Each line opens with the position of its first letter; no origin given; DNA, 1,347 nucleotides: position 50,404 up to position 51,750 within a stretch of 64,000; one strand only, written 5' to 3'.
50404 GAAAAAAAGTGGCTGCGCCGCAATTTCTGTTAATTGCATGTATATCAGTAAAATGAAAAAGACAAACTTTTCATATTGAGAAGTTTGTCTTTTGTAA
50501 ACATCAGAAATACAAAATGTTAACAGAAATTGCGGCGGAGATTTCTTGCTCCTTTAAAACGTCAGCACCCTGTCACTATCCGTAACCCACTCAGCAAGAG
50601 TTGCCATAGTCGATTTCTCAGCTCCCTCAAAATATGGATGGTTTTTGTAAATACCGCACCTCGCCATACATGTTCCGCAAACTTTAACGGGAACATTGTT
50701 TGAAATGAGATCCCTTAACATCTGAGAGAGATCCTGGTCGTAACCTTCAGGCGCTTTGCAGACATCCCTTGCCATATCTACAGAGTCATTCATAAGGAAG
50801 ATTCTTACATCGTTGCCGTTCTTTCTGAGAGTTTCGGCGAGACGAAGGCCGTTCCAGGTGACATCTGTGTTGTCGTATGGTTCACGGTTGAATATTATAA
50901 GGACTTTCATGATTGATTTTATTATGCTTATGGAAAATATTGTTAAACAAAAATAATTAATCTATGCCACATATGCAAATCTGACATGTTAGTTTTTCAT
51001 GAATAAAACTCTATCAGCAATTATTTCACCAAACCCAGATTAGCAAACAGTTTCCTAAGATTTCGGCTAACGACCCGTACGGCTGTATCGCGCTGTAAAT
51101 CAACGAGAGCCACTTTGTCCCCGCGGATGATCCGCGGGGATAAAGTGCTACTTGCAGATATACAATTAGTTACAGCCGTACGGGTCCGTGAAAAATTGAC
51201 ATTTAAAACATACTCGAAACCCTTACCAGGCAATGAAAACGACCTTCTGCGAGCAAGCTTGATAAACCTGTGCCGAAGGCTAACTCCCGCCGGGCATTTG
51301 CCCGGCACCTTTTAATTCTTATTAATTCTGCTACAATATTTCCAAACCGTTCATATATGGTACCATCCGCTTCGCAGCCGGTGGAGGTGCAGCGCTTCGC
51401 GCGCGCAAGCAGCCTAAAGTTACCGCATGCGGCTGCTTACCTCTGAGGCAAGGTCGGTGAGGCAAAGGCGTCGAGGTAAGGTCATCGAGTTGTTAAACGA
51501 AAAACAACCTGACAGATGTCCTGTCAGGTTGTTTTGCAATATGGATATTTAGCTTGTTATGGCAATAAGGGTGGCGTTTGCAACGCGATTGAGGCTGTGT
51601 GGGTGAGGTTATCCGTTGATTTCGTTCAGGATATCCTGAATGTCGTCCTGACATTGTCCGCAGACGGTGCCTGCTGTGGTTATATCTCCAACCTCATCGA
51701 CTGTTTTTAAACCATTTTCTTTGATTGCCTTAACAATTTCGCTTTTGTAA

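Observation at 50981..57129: Pair of ~427-bp diverged inverted repeats bracketing a 5.3-kb membrane-protein operon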

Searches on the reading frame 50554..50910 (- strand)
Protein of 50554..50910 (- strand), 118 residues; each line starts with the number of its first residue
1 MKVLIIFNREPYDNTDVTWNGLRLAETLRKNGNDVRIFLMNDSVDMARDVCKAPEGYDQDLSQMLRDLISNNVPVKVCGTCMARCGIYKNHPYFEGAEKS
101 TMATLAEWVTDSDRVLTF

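Call 16: find_encoding_contigs(protein=window:50554-50910:-, flank=10000, max_places=10)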
Protein window:50554-50910:- (118 aa): 8 contigs read that carry it; 7 places shown.
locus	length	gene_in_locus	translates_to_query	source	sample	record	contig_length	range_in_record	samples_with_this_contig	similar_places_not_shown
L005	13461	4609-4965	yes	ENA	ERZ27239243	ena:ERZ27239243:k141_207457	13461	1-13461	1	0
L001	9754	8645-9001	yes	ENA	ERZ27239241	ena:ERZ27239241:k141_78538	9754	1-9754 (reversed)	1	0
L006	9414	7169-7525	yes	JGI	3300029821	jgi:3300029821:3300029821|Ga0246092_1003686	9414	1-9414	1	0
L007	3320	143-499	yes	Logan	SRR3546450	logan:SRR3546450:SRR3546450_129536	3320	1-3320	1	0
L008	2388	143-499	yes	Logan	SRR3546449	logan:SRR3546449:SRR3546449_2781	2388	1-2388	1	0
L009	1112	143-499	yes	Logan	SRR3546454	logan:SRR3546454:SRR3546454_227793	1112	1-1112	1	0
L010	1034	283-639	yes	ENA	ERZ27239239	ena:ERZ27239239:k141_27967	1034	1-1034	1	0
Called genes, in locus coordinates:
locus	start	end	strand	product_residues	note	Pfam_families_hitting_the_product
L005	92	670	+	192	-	PF13576:Pentapeptide_3 (faint), PF13599:Pentapeptide_4, PF23894:LD_SV2 (weak), PF00805:Pentapeptide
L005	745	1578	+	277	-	-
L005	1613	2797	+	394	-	-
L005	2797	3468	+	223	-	-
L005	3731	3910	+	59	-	PF04324:Fer2_BFD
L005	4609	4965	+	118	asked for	PF02635:DsrE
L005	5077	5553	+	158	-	-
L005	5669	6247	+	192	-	PF02525:Flavodoxin_2, PF03358:FMN_red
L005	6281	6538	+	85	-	PF09413:DUF2007 (weak)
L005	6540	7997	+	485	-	PF01370:Epimerase, PF05368:NmrA, PF13460:NAD_binding_10, PF11066:DUF2867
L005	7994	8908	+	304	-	PF00106:adh_short, PF08659:KR (weak), PF13561:adh_short_C2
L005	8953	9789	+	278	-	PF19576:Acyltransf_2, PF01553:Acyltransferase (weak)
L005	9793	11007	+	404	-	PF00890:FAD_binding_2 (faint), PF01266:DAO (faint), PF03486:HI0933_like, PF07992:Pyr_redox_2 (faint), PF22780:HI0933_like_1st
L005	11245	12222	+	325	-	PF03590:AsnA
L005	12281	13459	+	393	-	?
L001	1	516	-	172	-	?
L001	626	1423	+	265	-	PF01416:PseudoU_synth_1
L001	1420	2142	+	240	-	PF01810:LysE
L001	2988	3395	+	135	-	-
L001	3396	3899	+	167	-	-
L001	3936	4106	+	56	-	-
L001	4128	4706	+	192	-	PF13576:Pentapeptide_3 (faint), PF13599:Pentapeptide_4, PF23894:LD_SV2 (weak), PF00805:Pentapeptide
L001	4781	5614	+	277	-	-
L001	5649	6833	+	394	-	-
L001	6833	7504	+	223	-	-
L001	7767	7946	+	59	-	PF04324:Fer2_BFD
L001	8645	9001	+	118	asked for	PF02635:DsrE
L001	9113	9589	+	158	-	-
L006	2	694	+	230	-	?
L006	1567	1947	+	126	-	-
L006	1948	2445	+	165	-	-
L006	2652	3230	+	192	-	PF13576:Pentapeptide_3 (faint), PF13599:Pentapeptide_4, PF23894:LD_SV2 (weak), PF00805:Pentapeptide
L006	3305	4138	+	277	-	-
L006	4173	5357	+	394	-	-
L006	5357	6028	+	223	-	-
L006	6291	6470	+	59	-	PF04324:Fer2_BFD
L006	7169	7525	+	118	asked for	PF02635:DsrE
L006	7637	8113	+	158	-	-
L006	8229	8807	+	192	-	PF02525:Flavodoxin_2, PF03358:FMN_red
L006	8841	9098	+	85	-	PF09413:DUF2007 (weak)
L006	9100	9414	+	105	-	?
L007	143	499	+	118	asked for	PF02635:DsrE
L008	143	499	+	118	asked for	PF02635:DsrE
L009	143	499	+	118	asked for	PF02635:DsrE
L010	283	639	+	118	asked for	PF02635:DsrE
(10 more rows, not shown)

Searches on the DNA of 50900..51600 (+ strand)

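Call 6: search_rna_families(source=window, start=50900, end=51600, threshold=evalue, max_evalue=10, show_alignments=2)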
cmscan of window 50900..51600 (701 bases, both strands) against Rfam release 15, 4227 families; matches with E-value up to 10: 10.
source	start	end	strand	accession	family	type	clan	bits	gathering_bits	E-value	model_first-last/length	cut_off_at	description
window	51072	51186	-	RF04133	MIR2646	Gene; miRNA;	-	36.7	245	3.1e-06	1-256/256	no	MIR2646 microRNA precursor family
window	51070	51188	-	RF03632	MIR1882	Gene; miRNA;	-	23.4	107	0.034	1-131/131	no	MIR1882 microRNA precursor family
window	51487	51541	+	RF00840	mir-374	Gene; miRNA;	-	22.2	54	0.075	1-71/71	no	mir-374 microRNA precursor family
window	51501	51535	-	RF00840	mir-374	Gene; miRNA;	-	22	54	0.084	15-56/71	no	mir-374 microRNA precursor family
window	50975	51045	-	RF03749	MIR2617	Gene; miRNA;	-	17.1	46.5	7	1-86/86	no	MIR2617 microRNA precursor family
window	51484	51543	+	RF02067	STnc310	Gene; sRNA;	-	16.1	40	3.3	1-61/61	no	Salmonella enterica sRNA STnc310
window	51265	51313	+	RF02784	SorX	Gene; sRNA;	-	14.8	46.6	1.1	1-73/73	no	Singlet oxygen resistance RNA X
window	51111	51169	+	RF01679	P36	Gene; sRNA;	-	14.7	36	3.5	1-61/61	no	Pseudomonas sRNA P36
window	51391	51405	+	RF03031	ssnA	Cis-reg;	-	13.6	37.3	2.1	20-34/48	no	ssnA RNA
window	51073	51147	+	RF02763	IsrM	Gene; sRNA;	-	8.9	376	5.8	1-329/329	no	IsrM sRNA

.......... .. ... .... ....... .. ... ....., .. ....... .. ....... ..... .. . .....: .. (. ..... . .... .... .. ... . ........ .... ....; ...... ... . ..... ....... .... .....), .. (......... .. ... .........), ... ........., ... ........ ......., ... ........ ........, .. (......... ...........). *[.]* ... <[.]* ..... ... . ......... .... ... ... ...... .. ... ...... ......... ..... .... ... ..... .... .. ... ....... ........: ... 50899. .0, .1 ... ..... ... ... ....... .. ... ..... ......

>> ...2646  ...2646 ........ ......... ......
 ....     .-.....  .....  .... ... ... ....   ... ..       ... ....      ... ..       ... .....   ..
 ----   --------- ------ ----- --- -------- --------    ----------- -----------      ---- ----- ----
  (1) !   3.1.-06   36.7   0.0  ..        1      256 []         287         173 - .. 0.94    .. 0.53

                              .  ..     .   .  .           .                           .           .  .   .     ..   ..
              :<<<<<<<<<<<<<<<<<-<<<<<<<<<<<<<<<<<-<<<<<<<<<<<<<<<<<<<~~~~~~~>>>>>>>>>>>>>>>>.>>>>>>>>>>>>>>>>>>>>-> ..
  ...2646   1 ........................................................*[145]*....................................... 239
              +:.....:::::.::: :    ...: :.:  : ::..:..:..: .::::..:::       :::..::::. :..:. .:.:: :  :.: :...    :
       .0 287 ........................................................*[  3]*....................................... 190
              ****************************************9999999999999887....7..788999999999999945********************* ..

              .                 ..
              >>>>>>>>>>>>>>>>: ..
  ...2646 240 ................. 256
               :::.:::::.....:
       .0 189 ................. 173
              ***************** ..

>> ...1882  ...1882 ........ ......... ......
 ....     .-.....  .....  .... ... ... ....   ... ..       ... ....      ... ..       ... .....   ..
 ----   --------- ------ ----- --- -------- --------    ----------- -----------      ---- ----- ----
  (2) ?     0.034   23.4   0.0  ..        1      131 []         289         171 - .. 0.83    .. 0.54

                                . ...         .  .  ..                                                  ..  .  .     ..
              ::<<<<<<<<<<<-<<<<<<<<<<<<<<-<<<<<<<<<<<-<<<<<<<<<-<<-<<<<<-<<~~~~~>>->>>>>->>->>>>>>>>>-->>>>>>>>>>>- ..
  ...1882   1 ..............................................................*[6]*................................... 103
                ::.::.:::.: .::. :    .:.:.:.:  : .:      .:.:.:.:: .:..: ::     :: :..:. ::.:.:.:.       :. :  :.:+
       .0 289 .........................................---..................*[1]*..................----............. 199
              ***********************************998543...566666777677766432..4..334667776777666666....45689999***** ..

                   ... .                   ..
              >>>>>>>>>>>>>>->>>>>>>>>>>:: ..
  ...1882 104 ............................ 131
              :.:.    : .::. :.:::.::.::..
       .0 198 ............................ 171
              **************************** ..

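Call 19: search_dna_similar(query=window:50981-51460:+, collection=plasmids, mode=distant, max_evalue=0.001)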
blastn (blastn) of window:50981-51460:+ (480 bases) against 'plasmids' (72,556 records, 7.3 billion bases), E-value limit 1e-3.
No match.

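Call 20: search_dna_similar(query=window:50981-51460:+, collection=phages, mode=distant, max_evalue=0.001)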
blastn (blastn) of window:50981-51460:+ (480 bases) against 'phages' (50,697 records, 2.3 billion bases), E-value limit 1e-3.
No match.
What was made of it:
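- On MITE or IS end: There is no match in the phage or plasmid collections (calls 19, 20).
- Tried and rejected: blastn against the phage and plasmid collections gave no match (calls 19, 20).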
